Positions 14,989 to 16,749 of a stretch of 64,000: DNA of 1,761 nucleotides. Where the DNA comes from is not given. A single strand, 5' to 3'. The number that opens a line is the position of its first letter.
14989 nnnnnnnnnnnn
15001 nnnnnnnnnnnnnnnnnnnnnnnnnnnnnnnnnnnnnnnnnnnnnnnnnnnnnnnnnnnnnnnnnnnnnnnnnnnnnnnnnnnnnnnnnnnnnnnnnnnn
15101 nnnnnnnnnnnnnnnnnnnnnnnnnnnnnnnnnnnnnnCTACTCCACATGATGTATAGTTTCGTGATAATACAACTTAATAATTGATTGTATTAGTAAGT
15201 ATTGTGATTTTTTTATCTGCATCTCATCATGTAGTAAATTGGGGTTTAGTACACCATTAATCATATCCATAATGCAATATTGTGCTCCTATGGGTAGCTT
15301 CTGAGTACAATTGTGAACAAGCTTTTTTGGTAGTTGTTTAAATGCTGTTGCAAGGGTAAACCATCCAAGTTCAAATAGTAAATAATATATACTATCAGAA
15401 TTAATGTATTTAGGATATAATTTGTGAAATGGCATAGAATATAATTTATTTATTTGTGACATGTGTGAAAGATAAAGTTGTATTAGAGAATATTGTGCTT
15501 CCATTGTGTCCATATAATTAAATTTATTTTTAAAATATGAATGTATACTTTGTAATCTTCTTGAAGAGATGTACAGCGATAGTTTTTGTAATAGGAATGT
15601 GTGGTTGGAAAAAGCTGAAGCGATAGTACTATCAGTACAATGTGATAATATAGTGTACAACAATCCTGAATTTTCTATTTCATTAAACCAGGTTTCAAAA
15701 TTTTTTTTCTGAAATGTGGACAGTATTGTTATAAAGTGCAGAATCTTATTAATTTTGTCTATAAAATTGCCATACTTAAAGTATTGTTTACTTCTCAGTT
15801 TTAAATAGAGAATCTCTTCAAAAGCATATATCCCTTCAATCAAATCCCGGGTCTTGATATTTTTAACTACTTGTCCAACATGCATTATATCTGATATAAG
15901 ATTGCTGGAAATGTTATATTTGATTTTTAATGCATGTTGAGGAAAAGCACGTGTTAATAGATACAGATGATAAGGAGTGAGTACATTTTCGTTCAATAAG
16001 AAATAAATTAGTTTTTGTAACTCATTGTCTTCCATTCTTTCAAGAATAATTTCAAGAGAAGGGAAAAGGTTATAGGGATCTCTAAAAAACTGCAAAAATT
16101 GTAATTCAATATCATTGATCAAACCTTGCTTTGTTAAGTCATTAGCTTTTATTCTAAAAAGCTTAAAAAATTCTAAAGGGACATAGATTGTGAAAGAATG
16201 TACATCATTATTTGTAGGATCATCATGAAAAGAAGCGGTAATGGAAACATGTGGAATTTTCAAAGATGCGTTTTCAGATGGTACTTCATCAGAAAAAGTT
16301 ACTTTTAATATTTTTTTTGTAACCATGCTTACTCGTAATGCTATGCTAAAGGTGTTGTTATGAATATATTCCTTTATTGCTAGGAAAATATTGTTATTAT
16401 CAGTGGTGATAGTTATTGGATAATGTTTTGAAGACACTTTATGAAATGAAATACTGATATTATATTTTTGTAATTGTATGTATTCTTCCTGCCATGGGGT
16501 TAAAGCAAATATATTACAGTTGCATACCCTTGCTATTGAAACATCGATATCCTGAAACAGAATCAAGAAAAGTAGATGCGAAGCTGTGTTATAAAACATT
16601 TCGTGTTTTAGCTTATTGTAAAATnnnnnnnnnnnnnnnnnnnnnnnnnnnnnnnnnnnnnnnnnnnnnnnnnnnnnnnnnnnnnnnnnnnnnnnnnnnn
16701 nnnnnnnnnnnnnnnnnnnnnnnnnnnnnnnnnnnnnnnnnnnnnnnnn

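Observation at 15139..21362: Operon macro-pyrF-(REC-GGDEF-degenerate GGDEF/EAL)-(REC-RsbU-type PP2C)-486-aa unknown next to the origin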

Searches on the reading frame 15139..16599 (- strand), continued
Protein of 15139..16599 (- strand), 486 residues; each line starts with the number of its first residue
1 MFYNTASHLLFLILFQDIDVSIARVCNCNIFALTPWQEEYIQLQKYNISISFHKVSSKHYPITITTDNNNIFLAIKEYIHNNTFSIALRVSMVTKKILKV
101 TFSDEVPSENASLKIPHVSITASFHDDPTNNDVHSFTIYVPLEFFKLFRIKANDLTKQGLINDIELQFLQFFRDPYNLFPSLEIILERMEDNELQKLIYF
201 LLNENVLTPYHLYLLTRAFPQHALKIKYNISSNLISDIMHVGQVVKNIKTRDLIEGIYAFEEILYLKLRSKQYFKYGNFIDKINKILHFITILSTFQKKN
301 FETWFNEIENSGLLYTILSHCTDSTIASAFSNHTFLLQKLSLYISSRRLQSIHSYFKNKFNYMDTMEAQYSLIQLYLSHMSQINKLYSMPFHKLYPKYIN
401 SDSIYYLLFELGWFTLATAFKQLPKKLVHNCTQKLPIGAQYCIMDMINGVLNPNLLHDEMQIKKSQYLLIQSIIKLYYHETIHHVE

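Call 88: list_cluster_members(proteins=[P0013, P0015, P0017, P0020, P0023, P0029, P0040, P0047, P0069, P0071])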
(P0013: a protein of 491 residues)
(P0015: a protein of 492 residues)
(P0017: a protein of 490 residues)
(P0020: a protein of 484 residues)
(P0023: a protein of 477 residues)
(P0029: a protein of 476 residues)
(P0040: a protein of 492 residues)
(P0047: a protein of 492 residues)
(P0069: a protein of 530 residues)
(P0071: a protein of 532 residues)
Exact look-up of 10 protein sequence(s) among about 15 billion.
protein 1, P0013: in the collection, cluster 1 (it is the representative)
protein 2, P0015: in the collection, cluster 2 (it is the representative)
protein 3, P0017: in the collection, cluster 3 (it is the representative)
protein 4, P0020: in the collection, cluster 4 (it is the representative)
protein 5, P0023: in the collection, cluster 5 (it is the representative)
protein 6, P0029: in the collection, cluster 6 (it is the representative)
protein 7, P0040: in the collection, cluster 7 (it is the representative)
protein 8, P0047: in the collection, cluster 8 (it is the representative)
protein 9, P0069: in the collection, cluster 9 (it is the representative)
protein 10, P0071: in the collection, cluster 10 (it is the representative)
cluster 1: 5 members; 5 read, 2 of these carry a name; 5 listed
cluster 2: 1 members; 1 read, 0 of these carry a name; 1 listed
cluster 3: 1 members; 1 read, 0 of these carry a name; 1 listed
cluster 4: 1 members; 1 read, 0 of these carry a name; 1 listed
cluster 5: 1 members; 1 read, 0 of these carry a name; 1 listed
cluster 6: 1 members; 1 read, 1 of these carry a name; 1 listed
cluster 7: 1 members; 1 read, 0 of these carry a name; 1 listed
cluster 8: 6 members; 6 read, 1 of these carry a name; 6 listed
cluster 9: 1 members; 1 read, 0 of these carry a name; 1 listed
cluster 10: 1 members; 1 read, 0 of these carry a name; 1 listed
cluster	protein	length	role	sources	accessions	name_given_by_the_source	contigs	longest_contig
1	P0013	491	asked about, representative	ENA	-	-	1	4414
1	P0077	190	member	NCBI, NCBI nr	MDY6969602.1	MAG: hypothetical protein SVR08_13235, partial [Spirochaetota bacterium] | hypothetical protein [Spirochaetota bacterium]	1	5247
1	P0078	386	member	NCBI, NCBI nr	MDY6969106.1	MAG: hypothetical protein SVR08_10710, partial [Spirochaetota bacterium] | hypothetical protein [Spirochaetota bacterium]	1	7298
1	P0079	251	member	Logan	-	-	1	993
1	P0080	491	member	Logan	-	-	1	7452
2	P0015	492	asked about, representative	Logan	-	-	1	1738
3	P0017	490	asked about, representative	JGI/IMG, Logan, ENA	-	-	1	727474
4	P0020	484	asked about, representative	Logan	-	-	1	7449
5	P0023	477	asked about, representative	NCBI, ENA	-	-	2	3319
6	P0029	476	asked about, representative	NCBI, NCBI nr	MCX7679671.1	MAG: hypothetical protein N2316_10690 [Spirochaetes bacterium] | hypothetical protein [Spirochaetota bacterium]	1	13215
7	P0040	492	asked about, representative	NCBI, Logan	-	-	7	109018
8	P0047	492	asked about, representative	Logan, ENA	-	-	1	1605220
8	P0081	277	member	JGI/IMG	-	hypothetical protein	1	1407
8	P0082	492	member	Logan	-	-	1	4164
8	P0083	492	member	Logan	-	-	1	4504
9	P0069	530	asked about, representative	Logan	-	-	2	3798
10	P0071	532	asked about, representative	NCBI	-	-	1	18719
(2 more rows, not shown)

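Call 95: fold_search(model_id=the predicted structure, library=pdb)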
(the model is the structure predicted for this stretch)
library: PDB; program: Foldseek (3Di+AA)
matches with E <= 10: 507; with E <= 0.001: 0
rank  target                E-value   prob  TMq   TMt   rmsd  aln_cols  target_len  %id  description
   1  3hjl                  2.6e-03  1.00  0.16  0.23  30.3       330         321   13  The structure of full-length FliG from Aquifex aeolicus (released 2010-08-04)
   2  4hyn_B                2.1e-02  1.00  0.20  0.41   6.0       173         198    8  X-ray crystal structure of Thermotoga maritima FliY (released 2013-04-03)
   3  1xko_B                2.5e-02  1.00  0.18  0.44   6.5       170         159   10  Structure of Thermotoga maritima CheX (released 2004-12-07)
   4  5x0z_E                3.5e-02  1.00  0.20  0.43   6.4       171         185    6  Crystal structure of FliM-SpeE complex from H. pylori (released 2017-09-13)
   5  4hyn_A                3.7e-02  1.00  0.21  0.43   5.8       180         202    8  X-ray crystal structure of Thermotoga maritima FliY (released 2013-04-03)
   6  7dm9                  6.7e-02  1.00  0.21  0.47   5.1       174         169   11  Crystal structure of FliM middle domain (51-229) from Vibro alginolyticus (released 2021-07-07)
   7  3hm4_A                6.7e-02  0.99  0.17  0.44   7.5       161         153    8  CRYSTAL STRUCTURE OF A CHEMOTAXIS PROTEIN CHEX (DDE_0281) FROM DESULFOVIBRIO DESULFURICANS SUBSP. AT 1.30 A RESOLUTION (released 2009-06-23)
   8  3h4y                  7.0e-02  0.97  0.16  0.40   7.3       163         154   11  Crystal structure of putative chemotaxis protein (YP_009526.1) from DESULFOVIBRIO VULGARIS HILDENBOROUGH at 1.55 A resol (released 2009-05-05)
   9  1squ_B                8.3e-02  0.99  0.19  0.49   6.2       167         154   10  Structural Genomics, Crystal structure of the CheX protein from Thermotoga maritima (released 2004-05-04)
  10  3qta_B                8.7e-02  0.99  0.20  0.39   7.0       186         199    8  Crystal structure of a CheC-like protein (rrnAC0528) from Haloarcula marismortui ATCC 43049 at 2.00 A resolution (released 2011-04-06)
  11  8wo5_B5               1.2e-01  0.85  0.17  0.25  24.6       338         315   14  Cryo-EM structure of the intact flagellar motor-hook complex in the CCW state (released 2024-09-04)
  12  8wiw_3                1.4e-01  0.82  0.16  0.24  20.6       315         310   14  Cryo-EM structure of the flagellar C ring in the CW state (released 2024-09-04)
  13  8umx_B                1.4e-01  0.82  0.17  0.23  21.6       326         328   12  Cryo-EM structure of a single subunit of a Clockwise-locked form of the Salmonella enterica Typhimurium flagellar C-ri (released 2024-01-24)
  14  4fhr_A                1.5e-01  0.99  0.20  0.45   6.2       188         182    6  Crystal structure of the complex between the flagellar motor proteins FliG and FliM. (released 2012-08-22)
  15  1squ_A                1.5e-01  0.96  0.18  0.44   6.8       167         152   11  Structural Genomics, Crystal structure of the CheX protein from Thermotoga maritima (released 2004-05-04)
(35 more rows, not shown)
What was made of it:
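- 16132..16599 (-): 486-aa protein, aa 1-156: alpha/beta domain with the CheC/CheX/FliM-middle fold. Foldseek TM-scores normalised to the target are 0.41-0.49 for FliY, CheX and FliM (call 95).
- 15706..16131 (-): 486-aa protein, aa 157-298: first helical domain (FliG_N-like by position). It carries the family motifs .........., LLTxYQ, AFP(E/Q)HS, LSxN, RD and GIYSxEE. Foldseek aligns 330 columns to full-length FliG 3hjl (call 95).
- On FliG (flagellar motor switch protein): Foldseek aligns 330 columns to full-length FliG 3hjl with probability 1.0 (call 95).
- On CheC/CheX/FliY CheY-P phosphatases: Foldseek TM-scores normalised to the target are 0.39-0.49 (call 95).
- Foldseek's best hit is full-length FliG over 330 columns (call 95).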

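Call 96: search_protein_families(library=pfam, proteins=[P0069, P0071, P0073, P0076, P0065, P0058, P0062], max_evalue=0.1)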
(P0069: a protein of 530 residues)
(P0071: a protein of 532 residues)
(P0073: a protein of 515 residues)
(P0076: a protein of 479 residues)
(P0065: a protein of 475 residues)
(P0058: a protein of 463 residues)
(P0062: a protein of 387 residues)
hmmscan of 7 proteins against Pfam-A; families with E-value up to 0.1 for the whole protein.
P0069 (530 aa): 1 family
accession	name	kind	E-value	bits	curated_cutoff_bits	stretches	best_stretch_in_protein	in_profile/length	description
PF01706.21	FliG_C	-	6.7e-08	33.2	23.3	1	341-409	28-95/108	FliG C-terminal domain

P0071 (532 aa): 0 families

P0073 (515 aa): 2 families
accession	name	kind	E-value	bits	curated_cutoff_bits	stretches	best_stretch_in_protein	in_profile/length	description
PF01706.21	FliG_C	-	0.0018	19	23.3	1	319-388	29-97/108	FliG C-terminal domain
PF17708.6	Gasdermin_C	-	0.014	15.9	36.3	0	198-309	20-128/172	Gasdermin PUB domain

P0076 (479 aa): 1 family
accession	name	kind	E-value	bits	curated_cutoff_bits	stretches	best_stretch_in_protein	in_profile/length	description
PF01706.21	FliG_C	-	1.3e-05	25.9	23.3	1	302-372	32-101/108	FliG C-terminal domain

P0065 (475 aa): 0 families

P0058 (463 aa): 1 family
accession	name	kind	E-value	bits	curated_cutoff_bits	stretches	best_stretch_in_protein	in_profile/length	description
PF01706.21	FliG_C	-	0.00053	20.7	23.3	1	378-462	28-108/108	FliG C-terminal domain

P0062 (387 aa): 0 families
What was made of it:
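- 15415..15705 (-): 486-aa protein, aa 299-395: second helical domain, FliG_M/FliG_C-like. In distant family members this domain passes the Pfam FliG_C gathering score of 23.3 bits (P0069 33.2, P0076 25.9; call 96).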

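Call 98: find_homologous_proteins(query=A6, max_evalue=0.001)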
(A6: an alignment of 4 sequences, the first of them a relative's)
Query A6 (4 sequences) (530 aa, profile of the alignment): 1 proteins with E <= 0.001 among 8000 candidates.
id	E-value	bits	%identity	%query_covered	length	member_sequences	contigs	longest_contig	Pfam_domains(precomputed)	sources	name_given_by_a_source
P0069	4.1e-223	760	100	100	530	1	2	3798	PF01706.22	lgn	-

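Call 99: find_encoding_contigs(protein=P0069, flank=5000, max_places=3)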
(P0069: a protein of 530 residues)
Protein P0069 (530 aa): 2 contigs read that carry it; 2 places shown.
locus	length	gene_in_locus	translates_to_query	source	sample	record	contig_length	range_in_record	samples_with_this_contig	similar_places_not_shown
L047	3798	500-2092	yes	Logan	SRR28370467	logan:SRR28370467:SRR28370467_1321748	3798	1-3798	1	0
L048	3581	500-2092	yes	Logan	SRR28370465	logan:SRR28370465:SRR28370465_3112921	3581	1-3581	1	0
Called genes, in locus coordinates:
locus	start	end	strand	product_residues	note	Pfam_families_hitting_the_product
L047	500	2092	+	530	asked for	PF01706:FliG_C (faint)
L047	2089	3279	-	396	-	PF01053:Cys_Met_Meta_PP, PF00155:Aminotran_1_2 (weak)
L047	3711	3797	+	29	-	?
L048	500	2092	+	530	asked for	PF01706:FliG_C (faint)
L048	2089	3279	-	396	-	PF01053:Cys_Met_Meta_PP, PF00155:Aminotran_1_2 (weak)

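Call 100: find_related_loci(query=A6, collection=metagenome_contigs, flank=8000)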
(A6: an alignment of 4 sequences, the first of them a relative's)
Query A6 (530 aa) in metagenome_contigs; peptide patterns used: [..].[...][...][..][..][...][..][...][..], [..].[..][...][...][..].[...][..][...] (x = any residue, [..] = any of these).
600 stretches matched a pattern, but none encodes a relative of the query by tblastn (E <= 1e-3).
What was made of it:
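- Tried and rejected: The word-indexed search returned only the query, its contig is 3.8 kb long, and a metagenome scan found nothing (calls 98-100).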

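Call 109: search_protein_families(library=padloc, proteins=[window:15139-16599:-, P0013, P0029, P0069], max_evalue=0.01)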
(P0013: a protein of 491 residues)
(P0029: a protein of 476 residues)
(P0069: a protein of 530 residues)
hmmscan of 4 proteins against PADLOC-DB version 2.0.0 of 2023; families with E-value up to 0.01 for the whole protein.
window:15139-16599:- (486 aa): 0 families

P0013 (491 aa): 0 families

P0029 (476 aa): 0 families

P0069 (530 aa): 0 families

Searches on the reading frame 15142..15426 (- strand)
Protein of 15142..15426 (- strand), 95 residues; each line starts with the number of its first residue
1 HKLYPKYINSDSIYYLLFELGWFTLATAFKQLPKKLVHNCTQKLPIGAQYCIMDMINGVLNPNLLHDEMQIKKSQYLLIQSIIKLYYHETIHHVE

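Call 70: search_solved_structures(query=A4, max_evalue=1, show_alignments=3)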
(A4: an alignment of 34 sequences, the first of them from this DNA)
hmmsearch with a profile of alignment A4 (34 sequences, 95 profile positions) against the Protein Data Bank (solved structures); distinct sequences matched with E-value up to 1: 10.
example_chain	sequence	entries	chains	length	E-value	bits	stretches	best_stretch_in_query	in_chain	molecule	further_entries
1qc7_A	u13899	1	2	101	6.5e-06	29.1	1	10-93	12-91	PROTEIN (FLIG)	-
4fhr_B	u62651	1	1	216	4.7e-05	26.4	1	10-93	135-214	Flagellar motor switch protein FliG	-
3ajc_A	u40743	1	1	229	5.8e-05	26.1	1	10-93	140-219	Flagellar motor switch protein fliG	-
1lkv_X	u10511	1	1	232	6.4e-05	25.9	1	10-93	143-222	FLAGELLAR MOTOR SWITCH PROTEIN FLIG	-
3hjl_A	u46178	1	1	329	0.014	18.4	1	11-93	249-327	Flagellar motor switch protein fliG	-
8umx_B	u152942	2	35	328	0.017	18.2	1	10-58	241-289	Flagellar motor switch protein FliG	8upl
8umd_B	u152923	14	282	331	0.018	18.1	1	10-58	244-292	Flagellar motor switch protein FliG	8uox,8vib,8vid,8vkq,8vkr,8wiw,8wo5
8ucs_H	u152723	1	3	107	0.039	17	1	12-93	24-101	Flagellar motor switch protein FliG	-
3usy_A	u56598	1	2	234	0.059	16.4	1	17-92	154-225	Flagellar motor switch protein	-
3usw_A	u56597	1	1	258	0.087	15.9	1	17-92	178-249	Flagellar motor switch protein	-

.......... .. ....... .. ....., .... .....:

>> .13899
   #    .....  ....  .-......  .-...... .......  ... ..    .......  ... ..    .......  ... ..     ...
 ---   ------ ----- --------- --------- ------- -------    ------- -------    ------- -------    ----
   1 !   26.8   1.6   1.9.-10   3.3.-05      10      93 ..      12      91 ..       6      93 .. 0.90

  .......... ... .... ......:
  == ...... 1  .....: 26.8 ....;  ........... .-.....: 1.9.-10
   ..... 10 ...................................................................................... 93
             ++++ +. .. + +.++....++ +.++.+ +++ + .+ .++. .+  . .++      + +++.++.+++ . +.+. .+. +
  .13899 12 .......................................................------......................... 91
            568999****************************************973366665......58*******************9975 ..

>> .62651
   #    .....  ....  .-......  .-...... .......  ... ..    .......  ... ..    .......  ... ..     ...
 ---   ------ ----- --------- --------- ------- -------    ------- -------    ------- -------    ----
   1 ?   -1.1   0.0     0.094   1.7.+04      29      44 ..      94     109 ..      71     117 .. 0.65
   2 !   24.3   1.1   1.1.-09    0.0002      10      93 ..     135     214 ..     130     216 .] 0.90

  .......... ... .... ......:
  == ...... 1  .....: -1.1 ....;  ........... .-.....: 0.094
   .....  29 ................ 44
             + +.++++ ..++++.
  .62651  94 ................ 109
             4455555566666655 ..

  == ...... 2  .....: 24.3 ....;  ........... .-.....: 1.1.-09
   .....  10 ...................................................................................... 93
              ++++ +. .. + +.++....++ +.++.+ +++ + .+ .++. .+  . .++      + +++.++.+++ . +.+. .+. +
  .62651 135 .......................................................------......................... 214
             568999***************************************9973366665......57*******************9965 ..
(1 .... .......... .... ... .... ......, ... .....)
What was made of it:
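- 15142..15414 (-): 486-aa protein, aa 396-486: FliG_C-like domain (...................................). A profile of this region hits only FliG chains in the PDB (1qc7_A E 6.5e-6; call 70).
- The C-terminal profile hits only FliG in the PDB, E 6.5e-6 (call 70).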
